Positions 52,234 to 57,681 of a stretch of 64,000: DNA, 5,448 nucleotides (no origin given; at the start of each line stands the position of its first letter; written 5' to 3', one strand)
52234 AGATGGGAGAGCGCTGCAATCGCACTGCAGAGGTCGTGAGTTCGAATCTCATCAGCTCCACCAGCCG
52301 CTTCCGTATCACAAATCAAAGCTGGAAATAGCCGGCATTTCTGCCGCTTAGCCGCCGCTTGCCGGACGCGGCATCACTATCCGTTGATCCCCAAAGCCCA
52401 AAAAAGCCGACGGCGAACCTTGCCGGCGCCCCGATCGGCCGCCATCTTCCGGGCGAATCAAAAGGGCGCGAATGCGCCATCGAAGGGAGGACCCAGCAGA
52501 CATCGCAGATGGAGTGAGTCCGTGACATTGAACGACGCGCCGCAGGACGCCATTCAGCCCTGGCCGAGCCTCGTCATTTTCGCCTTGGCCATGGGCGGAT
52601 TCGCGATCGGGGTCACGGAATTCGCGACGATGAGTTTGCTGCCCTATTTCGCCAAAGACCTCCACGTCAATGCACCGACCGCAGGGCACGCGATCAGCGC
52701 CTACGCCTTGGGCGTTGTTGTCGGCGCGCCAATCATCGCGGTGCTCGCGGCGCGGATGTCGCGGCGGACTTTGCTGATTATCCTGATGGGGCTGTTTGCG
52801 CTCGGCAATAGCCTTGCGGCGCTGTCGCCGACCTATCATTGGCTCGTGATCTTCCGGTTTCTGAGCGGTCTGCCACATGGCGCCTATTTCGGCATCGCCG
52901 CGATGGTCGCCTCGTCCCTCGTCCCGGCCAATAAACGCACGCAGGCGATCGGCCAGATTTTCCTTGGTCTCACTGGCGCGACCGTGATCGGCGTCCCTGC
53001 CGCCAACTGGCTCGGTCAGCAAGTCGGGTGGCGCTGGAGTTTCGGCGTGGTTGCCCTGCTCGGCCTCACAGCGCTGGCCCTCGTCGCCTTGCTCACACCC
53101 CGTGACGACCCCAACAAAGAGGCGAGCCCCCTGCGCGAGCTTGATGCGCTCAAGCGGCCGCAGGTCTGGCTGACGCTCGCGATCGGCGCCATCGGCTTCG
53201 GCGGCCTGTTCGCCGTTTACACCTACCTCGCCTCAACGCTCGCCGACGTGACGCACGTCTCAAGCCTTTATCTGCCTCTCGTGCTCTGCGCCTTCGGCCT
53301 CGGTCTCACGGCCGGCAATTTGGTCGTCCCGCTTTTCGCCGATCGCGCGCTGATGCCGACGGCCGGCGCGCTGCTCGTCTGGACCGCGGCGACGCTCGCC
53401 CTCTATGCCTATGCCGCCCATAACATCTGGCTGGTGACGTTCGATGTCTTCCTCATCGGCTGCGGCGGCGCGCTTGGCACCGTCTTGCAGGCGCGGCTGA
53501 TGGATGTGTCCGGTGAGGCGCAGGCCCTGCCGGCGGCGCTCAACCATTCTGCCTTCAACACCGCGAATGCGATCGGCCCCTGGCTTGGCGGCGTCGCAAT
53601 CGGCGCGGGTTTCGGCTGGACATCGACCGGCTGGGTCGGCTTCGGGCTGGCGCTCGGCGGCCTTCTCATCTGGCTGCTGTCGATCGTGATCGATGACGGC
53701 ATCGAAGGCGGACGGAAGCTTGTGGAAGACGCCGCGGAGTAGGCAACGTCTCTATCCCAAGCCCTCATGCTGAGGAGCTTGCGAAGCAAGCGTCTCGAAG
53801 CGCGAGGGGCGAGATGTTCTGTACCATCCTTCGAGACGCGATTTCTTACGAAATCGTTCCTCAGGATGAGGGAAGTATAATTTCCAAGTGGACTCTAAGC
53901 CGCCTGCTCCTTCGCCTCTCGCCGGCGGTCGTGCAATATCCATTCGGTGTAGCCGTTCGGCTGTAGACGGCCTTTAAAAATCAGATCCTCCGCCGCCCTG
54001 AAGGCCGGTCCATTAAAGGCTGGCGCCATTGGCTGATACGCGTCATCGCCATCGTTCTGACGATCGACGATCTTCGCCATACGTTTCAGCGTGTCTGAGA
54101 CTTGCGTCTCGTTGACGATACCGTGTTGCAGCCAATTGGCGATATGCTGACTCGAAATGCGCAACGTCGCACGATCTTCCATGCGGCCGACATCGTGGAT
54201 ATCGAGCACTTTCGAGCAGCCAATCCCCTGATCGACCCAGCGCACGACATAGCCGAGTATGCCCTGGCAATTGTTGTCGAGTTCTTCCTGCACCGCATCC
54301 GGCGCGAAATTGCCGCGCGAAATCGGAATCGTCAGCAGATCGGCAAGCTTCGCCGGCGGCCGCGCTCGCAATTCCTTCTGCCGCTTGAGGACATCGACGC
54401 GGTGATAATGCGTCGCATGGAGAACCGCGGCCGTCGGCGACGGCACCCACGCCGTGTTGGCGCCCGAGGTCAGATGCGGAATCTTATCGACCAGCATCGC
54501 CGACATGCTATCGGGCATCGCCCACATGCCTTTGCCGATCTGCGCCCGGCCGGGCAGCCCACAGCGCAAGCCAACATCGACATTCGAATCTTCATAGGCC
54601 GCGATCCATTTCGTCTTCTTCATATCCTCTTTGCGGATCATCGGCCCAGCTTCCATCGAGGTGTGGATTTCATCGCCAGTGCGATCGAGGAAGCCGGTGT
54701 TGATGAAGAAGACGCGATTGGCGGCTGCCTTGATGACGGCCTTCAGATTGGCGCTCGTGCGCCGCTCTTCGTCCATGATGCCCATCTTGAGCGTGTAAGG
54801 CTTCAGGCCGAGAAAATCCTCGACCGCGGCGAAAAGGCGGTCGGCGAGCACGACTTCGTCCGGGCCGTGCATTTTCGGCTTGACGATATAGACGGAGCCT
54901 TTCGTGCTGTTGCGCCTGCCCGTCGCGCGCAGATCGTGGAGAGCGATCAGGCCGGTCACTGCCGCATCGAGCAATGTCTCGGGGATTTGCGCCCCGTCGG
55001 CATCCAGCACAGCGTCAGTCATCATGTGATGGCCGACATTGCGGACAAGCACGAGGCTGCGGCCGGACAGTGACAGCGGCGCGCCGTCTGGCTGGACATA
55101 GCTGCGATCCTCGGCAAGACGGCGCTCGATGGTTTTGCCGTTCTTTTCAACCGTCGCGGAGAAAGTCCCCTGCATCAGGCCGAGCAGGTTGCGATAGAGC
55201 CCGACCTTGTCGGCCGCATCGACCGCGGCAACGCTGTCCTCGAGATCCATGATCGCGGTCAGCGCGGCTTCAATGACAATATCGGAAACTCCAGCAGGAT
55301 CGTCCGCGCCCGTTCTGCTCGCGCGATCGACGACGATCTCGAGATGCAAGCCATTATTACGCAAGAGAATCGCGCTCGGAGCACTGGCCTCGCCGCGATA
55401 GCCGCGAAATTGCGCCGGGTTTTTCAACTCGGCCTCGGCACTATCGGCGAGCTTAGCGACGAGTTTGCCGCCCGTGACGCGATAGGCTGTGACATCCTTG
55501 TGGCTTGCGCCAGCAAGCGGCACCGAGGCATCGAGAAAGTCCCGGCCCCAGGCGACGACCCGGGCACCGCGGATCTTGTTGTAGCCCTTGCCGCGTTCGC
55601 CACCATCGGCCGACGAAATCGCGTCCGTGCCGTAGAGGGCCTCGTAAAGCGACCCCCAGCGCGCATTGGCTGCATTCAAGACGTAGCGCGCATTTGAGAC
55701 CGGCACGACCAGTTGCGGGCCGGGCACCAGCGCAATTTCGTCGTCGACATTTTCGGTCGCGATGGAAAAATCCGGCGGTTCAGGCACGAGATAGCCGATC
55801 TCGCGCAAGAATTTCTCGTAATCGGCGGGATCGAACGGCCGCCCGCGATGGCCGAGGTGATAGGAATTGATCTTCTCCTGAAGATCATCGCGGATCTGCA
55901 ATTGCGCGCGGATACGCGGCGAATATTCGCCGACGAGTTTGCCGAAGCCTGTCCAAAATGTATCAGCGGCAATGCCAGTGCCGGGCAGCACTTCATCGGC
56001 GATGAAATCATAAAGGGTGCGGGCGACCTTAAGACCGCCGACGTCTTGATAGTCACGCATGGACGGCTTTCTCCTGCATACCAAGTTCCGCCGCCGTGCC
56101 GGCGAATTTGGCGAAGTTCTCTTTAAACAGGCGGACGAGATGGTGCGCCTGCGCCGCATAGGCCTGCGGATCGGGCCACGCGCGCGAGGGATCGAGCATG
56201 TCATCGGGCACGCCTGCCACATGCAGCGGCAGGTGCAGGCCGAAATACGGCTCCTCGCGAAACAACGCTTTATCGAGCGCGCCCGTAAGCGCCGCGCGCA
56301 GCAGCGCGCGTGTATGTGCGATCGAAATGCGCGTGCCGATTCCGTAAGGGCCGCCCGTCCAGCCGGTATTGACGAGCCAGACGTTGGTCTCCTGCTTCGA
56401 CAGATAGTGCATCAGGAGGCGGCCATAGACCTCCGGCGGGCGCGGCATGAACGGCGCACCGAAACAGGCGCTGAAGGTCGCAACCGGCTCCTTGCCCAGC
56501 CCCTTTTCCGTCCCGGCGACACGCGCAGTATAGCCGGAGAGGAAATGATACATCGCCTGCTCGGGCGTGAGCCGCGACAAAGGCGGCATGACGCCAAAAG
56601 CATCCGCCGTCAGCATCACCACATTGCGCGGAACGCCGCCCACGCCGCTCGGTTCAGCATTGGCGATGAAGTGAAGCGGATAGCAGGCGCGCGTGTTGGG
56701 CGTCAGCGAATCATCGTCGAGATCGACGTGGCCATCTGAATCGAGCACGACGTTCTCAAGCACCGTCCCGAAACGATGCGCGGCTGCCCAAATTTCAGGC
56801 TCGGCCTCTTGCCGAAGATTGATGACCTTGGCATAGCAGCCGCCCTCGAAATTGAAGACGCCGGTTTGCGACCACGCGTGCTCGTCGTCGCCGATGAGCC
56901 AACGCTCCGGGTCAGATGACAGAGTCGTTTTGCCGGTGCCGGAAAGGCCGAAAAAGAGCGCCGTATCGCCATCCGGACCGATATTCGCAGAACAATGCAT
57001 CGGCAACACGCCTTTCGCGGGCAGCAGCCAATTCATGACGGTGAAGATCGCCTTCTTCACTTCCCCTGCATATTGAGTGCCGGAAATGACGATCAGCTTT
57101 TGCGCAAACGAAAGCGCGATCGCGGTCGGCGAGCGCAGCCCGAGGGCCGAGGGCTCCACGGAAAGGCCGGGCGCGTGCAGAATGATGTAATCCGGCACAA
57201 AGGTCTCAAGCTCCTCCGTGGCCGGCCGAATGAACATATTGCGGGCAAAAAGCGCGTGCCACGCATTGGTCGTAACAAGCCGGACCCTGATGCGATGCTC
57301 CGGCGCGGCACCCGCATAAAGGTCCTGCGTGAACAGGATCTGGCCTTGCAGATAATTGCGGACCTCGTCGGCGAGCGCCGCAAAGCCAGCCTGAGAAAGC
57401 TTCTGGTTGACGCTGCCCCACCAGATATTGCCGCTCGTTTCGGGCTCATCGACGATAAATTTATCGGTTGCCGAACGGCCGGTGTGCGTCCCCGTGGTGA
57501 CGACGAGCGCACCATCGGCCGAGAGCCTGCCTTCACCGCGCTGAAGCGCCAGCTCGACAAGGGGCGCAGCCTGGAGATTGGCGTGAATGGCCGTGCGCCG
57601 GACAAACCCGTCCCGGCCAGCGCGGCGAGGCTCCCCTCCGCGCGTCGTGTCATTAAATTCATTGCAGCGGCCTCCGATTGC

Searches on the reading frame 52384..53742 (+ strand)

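Call 92: search_protein_families(library=pfam, proteins=[window:52384-53742:+], max_evalue=0.00001)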
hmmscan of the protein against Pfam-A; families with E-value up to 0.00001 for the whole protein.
window:52384-53742:+ (452 aa): 3 families
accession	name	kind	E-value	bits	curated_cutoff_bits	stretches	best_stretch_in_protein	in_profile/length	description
PF07690.21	MFS_1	-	1.5e-46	159.4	33.4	2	68-335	1-283/347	Major Facilitator Superfamily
PF00083.30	Sugar_tr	-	1.1e-10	41.5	22.3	1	66-236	7-190/452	Sugar (and other) transporter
PF06779.20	MFS_4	-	1.1e-06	28.7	26.3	1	74-407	4-336/364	Uncharacterised MFS-type transporter YbfB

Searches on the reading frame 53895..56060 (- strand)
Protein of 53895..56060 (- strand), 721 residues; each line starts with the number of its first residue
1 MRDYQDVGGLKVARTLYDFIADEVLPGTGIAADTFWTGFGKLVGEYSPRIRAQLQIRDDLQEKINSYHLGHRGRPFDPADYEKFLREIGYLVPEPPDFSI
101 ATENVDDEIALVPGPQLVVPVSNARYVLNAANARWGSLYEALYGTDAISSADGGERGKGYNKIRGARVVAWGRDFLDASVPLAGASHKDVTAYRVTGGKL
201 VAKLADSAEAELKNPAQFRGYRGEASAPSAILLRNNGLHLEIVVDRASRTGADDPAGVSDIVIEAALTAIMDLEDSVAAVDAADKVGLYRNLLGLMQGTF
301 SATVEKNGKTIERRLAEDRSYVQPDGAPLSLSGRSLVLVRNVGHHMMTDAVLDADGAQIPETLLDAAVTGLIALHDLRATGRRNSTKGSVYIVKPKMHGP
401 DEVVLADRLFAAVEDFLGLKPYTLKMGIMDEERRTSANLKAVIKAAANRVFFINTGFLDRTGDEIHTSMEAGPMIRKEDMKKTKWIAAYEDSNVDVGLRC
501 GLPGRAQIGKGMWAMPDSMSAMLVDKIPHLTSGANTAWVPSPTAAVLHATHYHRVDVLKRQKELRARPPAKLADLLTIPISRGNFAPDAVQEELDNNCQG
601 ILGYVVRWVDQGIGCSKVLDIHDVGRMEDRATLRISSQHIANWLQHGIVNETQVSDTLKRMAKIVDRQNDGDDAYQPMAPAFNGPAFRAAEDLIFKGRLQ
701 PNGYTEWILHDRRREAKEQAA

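Call 89: search_protein_families(library=ncbifam, proteins=[window:53895-56060:-], max_evalue=0.00001)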
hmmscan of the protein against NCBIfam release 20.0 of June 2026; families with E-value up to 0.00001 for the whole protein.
window:53895-56060:- (721 aa): 4 families
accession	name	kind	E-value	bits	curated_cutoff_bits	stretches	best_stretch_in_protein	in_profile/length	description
NF002825.0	PRK02999.1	equivalog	0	1185.5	565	1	1-720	1-724/726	malate synthase G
TIGR01345.1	malate_syn_G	equivalog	0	1067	989.15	1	4-719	2-720/721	malate synthase G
NF006511.0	PRK08951.1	subfamily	3.6e-24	85.7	173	1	173-276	42-145/190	malate synthase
TIGR01344.1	malate_syn_A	equivalog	2.8e-12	45.7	594.5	1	333-658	137-456/511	malate synthase A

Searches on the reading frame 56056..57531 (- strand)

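Call 89: search_protein_families(library=ncbifam, proteins=[window:56056-57531:-], max_evalue=0.00001)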
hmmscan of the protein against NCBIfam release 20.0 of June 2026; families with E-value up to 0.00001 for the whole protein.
window:56056-57531:- (492 aa): 6 families
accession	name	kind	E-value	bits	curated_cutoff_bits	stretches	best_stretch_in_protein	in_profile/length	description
NF006820.0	PRK09344.1-2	subfamily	1e-226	753.7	636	1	1-481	39-518/529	phosphoenolpyruvate carboxykinase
NF006822.0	PRK09344.1-4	equivalog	3.7e-225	748.5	806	1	1-479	43-520/537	phosphoenolpyruvate carboxykinase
TIGR00224.1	pckA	equivalog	1e-190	635.1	590.05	1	3-480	42-521/532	phosphoenolpyruvate carboxykinase (ATP)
NF006823.0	PRK09344.1-5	equivalog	2.5e-180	600.5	815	1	1-478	27-502/513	phosphoenolpyruvate carboxykinase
NF006819.0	PRK09344.1-1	subfamily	7.4e-177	589.4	745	1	2-483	47-529/538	phosphoenolpyruvate carboxykinase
NF006821.0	PRK09344.1-3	subfamily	4.9e-127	424.7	369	1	7-481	46-515/525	phosphoenolpyruvate carboxykinase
